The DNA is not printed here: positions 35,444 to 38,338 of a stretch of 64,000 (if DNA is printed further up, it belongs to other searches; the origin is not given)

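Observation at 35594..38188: Active Ser/Thr kinase flanked by two zinc ribbons and fused to a LivJ-like periplasmic amino-acid-binding sensor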

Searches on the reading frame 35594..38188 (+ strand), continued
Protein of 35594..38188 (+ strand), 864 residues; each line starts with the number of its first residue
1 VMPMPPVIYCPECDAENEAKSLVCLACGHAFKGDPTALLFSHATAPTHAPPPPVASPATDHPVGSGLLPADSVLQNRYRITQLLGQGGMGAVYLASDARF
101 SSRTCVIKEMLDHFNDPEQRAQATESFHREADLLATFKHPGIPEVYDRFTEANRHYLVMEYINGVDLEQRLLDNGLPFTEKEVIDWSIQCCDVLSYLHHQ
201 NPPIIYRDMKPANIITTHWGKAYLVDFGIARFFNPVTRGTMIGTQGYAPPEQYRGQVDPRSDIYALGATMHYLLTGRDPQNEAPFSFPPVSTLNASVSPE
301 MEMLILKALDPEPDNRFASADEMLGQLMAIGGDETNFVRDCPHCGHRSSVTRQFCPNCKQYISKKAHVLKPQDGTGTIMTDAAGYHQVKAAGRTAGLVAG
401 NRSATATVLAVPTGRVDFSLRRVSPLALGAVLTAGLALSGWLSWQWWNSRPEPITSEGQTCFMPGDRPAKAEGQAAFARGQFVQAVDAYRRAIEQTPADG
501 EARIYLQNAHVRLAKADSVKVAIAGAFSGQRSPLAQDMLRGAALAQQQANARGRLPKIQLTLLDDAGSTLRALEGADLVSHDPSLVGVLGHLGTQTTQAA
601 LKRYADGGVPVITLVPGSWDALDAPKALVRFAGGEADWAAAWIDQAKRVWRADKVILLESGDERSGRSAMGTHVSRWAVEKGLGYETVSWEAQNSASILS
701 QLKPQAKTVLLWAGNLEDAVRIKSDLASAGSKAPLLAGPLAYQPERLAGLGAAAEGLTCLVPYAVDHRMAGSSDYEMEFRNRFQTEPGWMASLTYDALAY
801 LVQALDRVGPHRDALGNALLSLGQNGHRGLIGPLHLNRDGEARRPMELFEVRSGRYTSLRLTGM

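Call 36: find_encoding_contigs(protein=P0002, flank=10000, max_places=1)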
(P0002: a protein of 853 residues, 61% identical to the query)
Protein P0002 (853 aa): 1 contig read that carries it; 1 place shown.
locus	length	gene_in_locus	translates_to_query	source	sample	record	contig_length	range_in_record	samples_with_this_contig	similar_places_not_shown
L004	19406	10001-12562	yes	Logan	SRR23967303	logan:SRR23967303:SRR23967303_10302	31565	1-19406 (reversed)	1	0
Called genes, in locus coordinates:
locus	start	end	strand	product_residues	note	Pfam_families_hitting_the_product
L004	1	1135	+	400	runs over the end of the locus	PF00155:Aminotran_1_2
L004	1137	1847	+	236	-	PF03099:BPL_LplA_LipB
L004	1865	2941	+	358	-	PF03739:LptF_LptG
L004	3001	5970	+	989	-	-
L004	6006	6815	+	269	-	-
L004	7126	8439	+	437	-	PF00082:Peptidase_S8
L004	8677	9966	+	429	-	PF13620:CarboxypepD_reg (weak), PF13715:CarbopepD_reg_2 (faint), PF13620:CarboxypepD_reg, PF16371:MetallophosN (weak), PF14258:DUF4350, PF09822:ABC_transp_aux (weak)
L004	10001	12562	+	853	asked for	PF12773:DZR (faint), PF00069:Pkinase, PF07714:PK_Tyr_Ser-Thr, PF03109:ABC1, PF01094:ANF_receptor (weak), PF13458:Peripla_BP_6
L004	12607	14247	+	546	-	PF00069:Pkinase, PF07714:PK_Tyr_Ser-Thr, PF06293:Kdo (weak), PF00481:PP2C, PF13672:PP2C_2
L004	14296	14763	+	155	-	PF12773:DZR (weak), PF13240:Zn_Ribbon_1 (weak), PF16697:Yop-YscD_cpl (faint), PF00498:FHA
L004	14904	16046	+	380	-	PF00515:TPR_1 (faint), PF07719:TPR_2 (faint), PF13428:TPR_14 (faint), PF13414:TPR_11 (faint), PF13432:TPR_16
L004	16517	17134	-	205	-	-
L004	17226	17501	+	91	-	-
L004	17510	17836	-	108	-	-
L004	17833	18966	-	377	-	PF13428:TPR_14 (faint), PF13432:TPR_16 (faint), PF13424:TPR_12 (weak), PF14559:TPR_19 (faint), PF13176:TPR_7 (faint), PF13424:TPR_12 (weak), PF00515:TPR_1 (weak), PF07719:TPR_2 (weak), +2 more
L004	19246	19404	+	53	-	?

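Call 46: search_protein_families(library=padloc, proteins=[window:35594-38188:+], max_evalue=0.001)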
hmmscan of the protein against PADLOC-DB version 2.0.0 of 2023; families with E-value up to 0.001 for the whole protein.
window:35594-38188:+ (864 aa): 33 families (the best 25 are shown)
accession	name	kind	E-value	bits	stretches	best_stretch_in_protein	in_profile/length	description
PDLC04042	PD-T4-6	-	2.7e-63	212.3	1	71-330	4-272/292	-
PDLC04044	PD-T4-6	-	3.1e-62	208.9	1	71-336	27-298/372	-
PDLC04060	PD-T4-6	-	1e-54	184.3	1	72-335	4-274/486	-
PDLC04061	PD-T4-6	-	1.2e-54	184.6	1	71-360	11-312/510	-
PDLC04054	PD-T4-6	-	2.8e-54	182.8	1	76-335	11-278/347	-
PDLC04053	PD-T4-6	-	9.4e-54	181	1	76-336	9-277/311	-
PDLC04045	PD-T4-6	-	5.9e-53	178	1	70-328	27-296/350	-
PDLC04062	PD-T4-6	-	9.6e-53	177.8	1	73-329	29-292/450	-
PDLC04138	mad6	-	1.3e-49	167.7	1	72-327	47-310/659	mads_6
PDLC04047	PD-T4-6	-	3.8e-49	165.5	1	72-329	6-271/327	-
PDLC04051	PD-T4-6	-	2.3e-48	163.3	1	71-335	27-299/476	-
PDLC04052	PD-T4-6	-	4.9e-46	156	1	72-330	5-276/496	-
PDLC04043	PD-T4-6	-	1.9e-44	150.5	1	74-366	13-309/452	-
PDLC04057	PD-T4-6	-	5.7e-44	148.8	1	73-328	5-268/443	-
PDLC04048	PD-T4-6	-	3.2e-41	139.9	1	73-329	7-271/354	-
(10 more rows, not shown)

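Call 61: predict_structure(alignment_id=A1)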
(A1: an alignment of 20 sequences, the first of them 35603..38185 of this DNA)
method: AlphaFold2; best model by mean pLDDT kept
length: 861 residues; sequences in the alignment: 20
mean_pLDDT: 68.2   pTM: 0.52
mean pLDDT of the five models: 68.2, 65.4, 65.2, 65.2, 64.8
residues with pLDDT >= 90: 211; 70-90: 296; 50-70: 95; < 50: 259
segments of 3 or more residues with pLDDT < 50: 31-168, 200-254, 360-417, 661-664
pLDDT, mean of each block of 10 residues (from residue 1): 68 78 71 30 27 29 27 28 34 34 39 45 41 31 26 26 46 74 72 60 36 28 37 34 33 56 78 65 73 88 83 82 80 67 67 61 36 32 30 29 30 43 78 86 73 92 82 96 96 93 97 95 81 94 95 95 90 92 91 85 90 63 79 88 91 77 64 91 79 70 80 87 85 89 80 91 84 93 91 96 92 91 88 86 91 86 60
secondary structure, 60 per line:
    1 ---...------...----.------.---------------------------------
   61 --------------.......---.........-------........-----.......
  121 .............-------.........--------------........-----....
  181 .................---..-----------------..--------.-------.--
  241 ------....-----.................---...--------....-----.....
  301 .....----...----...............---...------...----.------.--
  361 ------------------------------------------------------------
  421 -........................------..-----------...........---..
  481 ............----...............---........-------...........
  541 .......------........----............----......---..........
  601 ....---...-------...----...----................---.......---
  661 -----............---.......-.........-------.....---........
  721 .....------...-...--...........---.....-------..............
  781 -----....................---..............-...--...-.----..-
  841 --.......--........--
elements in order (helices of 4 or more, strands of 3 or more residues): E4-6 E13-15 H75-81 H85-93 H101-108 H114-133 H141-149 H164-171 H177-197 H247-250 H256-272 H287-290 H296-305 H317-331 E335-337 E344-346 H422-445 H465-475 H479-492 H497-511 E515-522 H530-547 E554-561 H566-577 E582-587 H591-604 E608-610 E625-627 H632-647 E651-657 H666-677 E681-687 H689-697 E705-709 H713-725 E732-734 H741-751 E755-759 H767-780 H786-805 H809-822 E824-826 E829-831 E843-849 E852-859

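Call 66: find_related_loci(query=A1, collection=genome_contigs, flank=6000)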
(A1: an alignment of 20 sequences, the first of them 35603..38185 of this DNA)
Query A1 (861 aa) in genome_contigs; peptide patterns used: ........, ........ (x = any residue, [..] = any of these).
600 stretches matched a pattern (row limit reached: there are more); 235 encode a relative of the query (tblastn E <= 1e-3); the best 80 are kept; 80 distinct loci.
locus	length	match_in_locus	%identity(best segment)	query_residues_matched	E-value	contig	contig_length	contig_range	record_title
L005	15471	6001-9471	57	1-857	0e+0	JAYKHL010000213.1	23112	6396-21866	MAG: Candidatus Sericytochromatia bacterium isolate 1783137 NODE_51968381, whole genome shotgun sequence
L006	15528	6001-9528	57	1-857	0e+0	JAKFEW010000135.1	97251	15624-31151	MAG: Candidatus Sericytochromatia bacterium isolate LC083 contig-124_168, whole genome shotgun sequence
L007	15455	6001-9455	51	5-856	0e+0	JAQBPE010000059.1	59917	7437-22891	MAG: Cyanobacteria bacterium RYN_339 scaffold_4726217, whole genome shotgun sequence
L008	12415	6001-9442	50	5-856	0e+0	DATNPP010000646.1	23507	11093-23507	MAG TPA_asm: Oscillatoriaceae cyanobacterium isolate SMAG_U16484 k141_212106, whole genome shotgun sequence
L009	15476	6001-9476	49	1-861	0e+0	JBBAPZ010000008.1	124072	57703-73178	MAG: Candidatus Sericytochromatia bacterium isolate EUL_180 ctg8-EUL_180, whole genome shotgun sequence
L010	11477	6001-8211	59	5-414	4e-150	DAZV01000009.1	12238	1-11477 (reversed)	MAG TPA_asm: Candidatus Sericytochromatia bacterium S15B-MN24 CBMW_12 SRR636581.qc.1_paired_contig_5669, whole genome sh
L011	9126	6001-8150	58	5-413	8e-151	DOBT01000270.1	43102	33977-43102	MAG TPA_asm: Cyanobacteria bacterium UBA8530 contig_65201, whole genome shotgun sequence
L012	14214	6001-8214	58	2-454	2e-155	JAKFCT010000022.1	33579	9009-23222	MAG: Candidatus Sericytochromatia bacterium isolate LC028 contig-124_1037, whole genome shotgun sequence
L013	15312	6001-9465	58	7-856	0e+0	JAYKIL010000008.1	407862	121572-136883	MAG: Candidatus Sericytochromatia bacterium isolate 454980 NODE_18453011, whole genome shotgun sequence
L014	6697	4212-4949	46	70-314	4e-54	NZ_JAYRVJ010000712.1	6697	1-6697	MAG: Promineifilum sp. isolate NJ_NJASGE3bin.18 k141_1318528, whole genome shotgun sequence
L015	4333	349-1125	41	62-327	1e-46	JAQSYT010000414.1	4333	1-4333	MAG: Paenibacillaceae bacterium isolate L_E1_T20_B_bin.31 scaffold_22305, whole genome shotgun sequence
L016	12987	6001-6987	31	4-326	7e-41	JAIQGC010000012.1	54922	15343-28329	MAG: Terriglobia bacterium isolate SRVP_33 SRVP18_hole-7m-from-trench_1_80cm_scaffold_250, whole genome shotgun sequence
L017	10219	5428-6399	32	7-324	4e-40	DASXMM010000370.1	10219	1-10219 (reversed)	MAG TPA_asm: Candidatus Acidoferrum sp. isolate SMAG_U5328 k141_2527289, whole genome shotgun sequence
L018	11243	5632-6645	30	3-326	1e-39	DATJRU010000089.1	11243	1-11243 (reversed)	MAG TPA_asm: Candidatus Baltobacteraceae bacterium isolate SMAG_U14975 k141_1122554, whole genome shotgun sequence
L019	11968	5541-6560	30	3-326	2e-39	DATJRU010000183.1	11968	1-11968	MAG TPA_asm: Candidatus Baltobacteraceae bacterium isolate SMAG_U14975 k141_371064, whole genome shotgun sequence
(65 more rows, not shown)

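Call 70: find_encoding_contigs(protein=P0003, flank=300, max_places=1)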
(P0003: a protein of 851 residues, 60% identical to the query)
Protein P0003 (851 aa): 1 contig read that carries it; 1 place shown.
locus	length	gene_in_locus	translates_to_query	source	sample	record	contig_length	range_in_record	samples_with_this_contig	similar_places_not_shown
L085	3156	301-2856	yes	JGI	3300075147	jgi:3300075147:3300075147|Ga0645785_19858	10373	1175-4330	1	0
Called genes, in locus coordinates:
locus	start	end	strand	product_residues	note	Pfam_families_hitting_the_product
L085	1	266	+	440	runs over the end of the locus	PF13620:CarboxypepD_reg (weak), PF13715:CarbopepD_reg_2 (faint), PF13620:CarboxypepD_reg, PF16371:MetallophosN (weak), PF14258:DUF4350 (weak)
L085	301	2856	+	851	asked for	PF12773:DZR (faint), PF00069:Pkinase, PF07714:PK_Tyr_Ser-Thr, PF03109:ABC1, PF13458:Peripla_BP_6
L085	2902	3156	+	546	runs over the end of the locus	PF00069:Pkinase, PF07714:PK_Tyr_Ser-Thr, PF06293:Kdo (weak), PF00481:PP2C, PF13672:PP2C_2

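Call 71: find_encoding_contigs(protein=P0004, flank=300, max_places=1)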
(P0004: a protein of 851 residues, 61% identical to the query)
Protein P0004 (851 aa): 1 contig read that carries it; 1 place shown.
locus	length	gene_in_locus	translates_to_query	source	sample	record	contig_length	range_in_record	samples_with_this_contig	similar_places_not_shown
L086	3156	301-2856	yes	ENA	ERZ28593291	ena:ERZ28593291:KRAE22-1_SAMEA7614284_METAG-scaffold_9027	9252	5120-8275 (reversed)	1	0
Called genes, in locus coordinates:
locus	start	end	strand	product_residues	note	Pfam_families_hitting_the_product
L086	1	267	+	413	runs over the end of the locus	?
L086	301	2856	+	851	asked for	PF12773:DZR (faint), PF00069:Pkinase, PF07714:PK_Tyr_Ser-Thr, PF03109:ABC1, PF13458:Peripla_BP_6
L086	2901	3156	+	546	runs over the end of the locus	PF00069:Pkinase, PF07714:PK_Tyr_Ser-Thr, PF06293:Kdo (weak), PF00481:PP2C, PF13672:PP2C_2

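Call 72: find_encoding_contigs(protein=P0006, flank=300, max_places=1)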
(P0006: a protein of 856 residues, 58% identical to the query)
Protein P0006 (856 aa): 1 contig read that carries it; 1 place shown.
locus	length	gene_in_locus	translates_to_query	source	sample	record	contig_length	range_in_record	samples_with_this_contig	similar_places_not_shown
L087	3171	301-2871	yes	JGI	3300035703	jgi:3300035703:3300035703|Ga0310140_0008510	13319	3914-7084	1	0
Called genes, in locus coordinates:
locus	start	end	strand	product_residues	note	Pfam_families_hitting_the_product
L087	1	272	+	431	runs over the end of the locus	PF13620:CarboxypepD_reg, PF13715:CarbopepD_reg_2 (faint), PF13620:CarboxypepD_reg, PF16371:MetallophosN, PF14258:DUF4350 (weak)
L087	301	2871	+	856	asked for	PF12773:DZR (faint), PF00069:Pkinase, PF07714:PK_Tyr_Ser-Thr, PF03109:ABC1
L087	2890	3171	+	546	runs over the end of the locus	PF00069:Pkinase, PF07714:PK_Tyr_Ser-Thr, PF06293:Kdo (weak), PF00481:PP2C, PF13672:PP2C_2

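Call 74: find_encoding_contigs(protein=P0015, flank=300, max_places=1)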
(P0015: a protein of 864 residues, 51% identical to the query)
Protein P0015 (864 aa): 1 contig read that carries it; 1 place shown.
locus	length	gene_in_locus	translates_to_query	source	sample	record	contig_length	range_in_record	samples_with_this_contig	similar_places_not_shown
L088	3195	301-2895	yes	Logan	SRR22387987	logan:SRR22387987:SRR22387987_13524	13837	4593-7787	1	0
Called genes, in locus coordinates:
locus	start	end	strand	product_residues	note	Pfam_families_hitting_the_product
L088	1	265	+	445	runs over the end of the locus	PF13620:CarboxypepD_reg, PF13715:CarbopepD_reg_2 (faint), PF13620:CarboxypepD_reg, PF16371:MetallophosN, PF14258:DUF4350 (weak)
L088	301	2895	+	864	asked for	PF12773:DZR (faint), PF00069:Pkinase, PF07714:PK_Tyr_Ser-Thr, PF03109:ABC1, PF14559:TPR_19 (weak), PF01094:ANF_receptor, PF13458:Peripla_BP_6, PF13433:Peripla_BP_5 (weak)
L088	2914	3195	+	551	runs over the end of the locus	PF00069:Pkinase, PF07714:PK_Tyr_Ser-Thr, PF06293:Kdo (weak), PF00481:PP2C, PF13672:PP2C_2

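Call 75: find_encoding_contigs(protein=P0013, flank=300, max_places=1)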
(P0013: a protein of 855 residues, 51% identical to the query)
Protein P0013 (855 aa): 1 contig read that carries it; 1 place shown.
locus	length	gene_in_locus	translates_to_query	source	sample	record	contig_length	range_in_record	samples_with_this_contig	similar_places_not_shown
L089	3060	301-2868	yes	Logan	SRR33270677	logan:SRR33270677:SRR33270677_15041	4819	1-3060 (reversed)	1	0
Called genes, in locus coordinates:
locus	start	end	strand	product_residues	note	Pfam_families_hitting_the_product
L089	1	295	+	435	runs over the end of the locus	PF13620:CarboxypepD_reg, PF13715:CarbopepD_reg_2 (faint), PF13620:CarboxypepD_reg, PF16371:MetallophosN, PF14258:DUF4350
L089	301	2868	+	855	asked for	PF12773:DZR (faint), PF00069:Pkinase, PF07714:PK_Tyr_Ser-Thr, PF03109:ABC1, PF01094:ANF_receptor, PF13458:Peripla_BP_6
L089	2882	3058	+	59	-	?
